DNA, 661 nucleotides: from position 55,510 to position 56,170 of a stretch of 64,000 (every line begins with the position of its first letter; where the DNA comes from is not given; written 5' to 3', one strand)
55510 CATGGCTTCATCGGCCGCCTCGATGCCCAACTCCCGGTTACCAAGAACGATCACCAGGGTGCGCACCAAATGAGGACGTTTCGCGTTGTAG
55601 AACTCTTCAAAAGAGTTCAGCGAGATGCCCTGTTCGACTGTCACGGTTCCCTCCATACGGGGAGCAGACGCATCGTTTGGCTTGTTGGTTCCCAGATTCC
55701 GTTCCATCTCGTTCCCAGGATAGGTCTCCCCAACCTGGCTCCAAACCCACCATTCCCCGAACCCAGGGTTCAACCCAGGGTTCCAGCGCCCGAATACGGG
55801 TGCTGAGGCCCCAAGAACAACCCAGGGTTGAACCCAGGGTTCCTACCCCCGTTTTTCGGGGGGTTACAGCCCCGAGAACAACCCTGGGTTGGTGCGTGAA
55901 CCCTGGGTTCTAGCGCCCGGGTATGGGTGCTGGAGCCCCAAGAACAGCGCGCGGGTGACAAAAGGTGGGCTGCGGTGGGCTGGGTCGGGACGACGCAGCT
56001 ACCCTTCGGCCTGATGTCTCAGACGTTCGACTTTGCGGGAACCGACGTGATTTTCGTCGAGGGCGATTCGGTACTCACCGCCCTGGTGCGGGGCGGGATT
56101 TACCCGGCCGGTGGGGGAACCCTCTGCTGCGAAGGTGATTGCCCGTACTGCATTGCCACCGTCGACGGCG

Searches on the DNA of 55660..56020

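Call 38: search_rna_families(source=window, start=55660, end=56020, threshold=evalue, max_evalue=10)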
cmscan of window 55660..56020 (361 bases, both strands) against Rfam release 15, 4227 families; matches with E-value up to 10: 21.
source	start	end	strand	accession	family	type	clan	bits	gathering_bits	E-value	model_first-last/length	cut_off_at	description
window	55816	55894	-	RF01011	mir-605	Gene; miRNA;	-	28.3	98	0.0014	1-82/82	no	mir-605 microRNA precursor family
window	55812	55898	-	RF00974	mir-607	Gene; miRNA;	-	27.9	94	0.0035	1-91/91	no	mir-607 microRNA precursor family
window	55759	55842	+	RF03972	mir-3150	Gene; miRNA;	-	22.5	100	0.09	1-80/80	no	mir-3150 microRNA precursor family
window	55759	55842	-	RF03972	mir-3150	Gene; miRNA;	-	22.5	100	0.092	1-80/80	no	mir-3150 microRNA precursor family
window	55816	55862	-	RF02794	Pab19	Gene; snRNA; snoRNA; HACA-box;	-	22.3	55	0.14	1-102/102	no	Pab19 RNA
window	55831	55890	-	RF03760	mir-2041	Gene; miRNA;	-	21.2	70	0.12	1-68/68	no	mir-2041 microRNA precursor family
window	55831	55890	+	RF03760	mir-2041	Gene; miRNA;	-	20.1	70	0.23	1-68/68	no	mir-2041 microRNA precursor family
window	55757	55844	-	RF03214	mir-769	Gene; miRNA;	-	18.8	57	0.35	1-81/81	no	mir-769 microRNA precursor family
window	55904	55940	+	RF00993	mir-1473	Gene; miRNA;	-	18.3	95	0.39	1-80/80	no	mir-1473 microRNA precursor family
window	55760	55782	-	RF03760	mir-2041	Gene; miRNA;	-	17.7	70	0.97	1-68/68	no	mir-2041 microRNA precursor family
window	55760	55782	+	RF03760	mir-2041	Gene; miRNA;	-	16.6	70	1.9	1-68/68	no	mir-2041 microRNA precursor family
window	55822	55906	+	RF02264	MAT2A_E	Cis-reg;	-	15.8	46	2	1-67/67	no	MAT2A 3'UTR stem loop E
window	55758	55803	-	RF02794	Pab19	Gene; snRNA; snoRNA; HACA-box;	-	15.8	55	4.3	1-102/102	no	Pab19 RNA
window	55878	55930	-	RF02794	Pab19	Gene; snRNA; snoRNA; HACA-box;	-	15.7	55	4.6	1-102/102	no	Pab19 RNA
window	55816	55890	-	RF00102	VA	Gene;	-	15.3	62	4.7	1-159/159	no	VA RNA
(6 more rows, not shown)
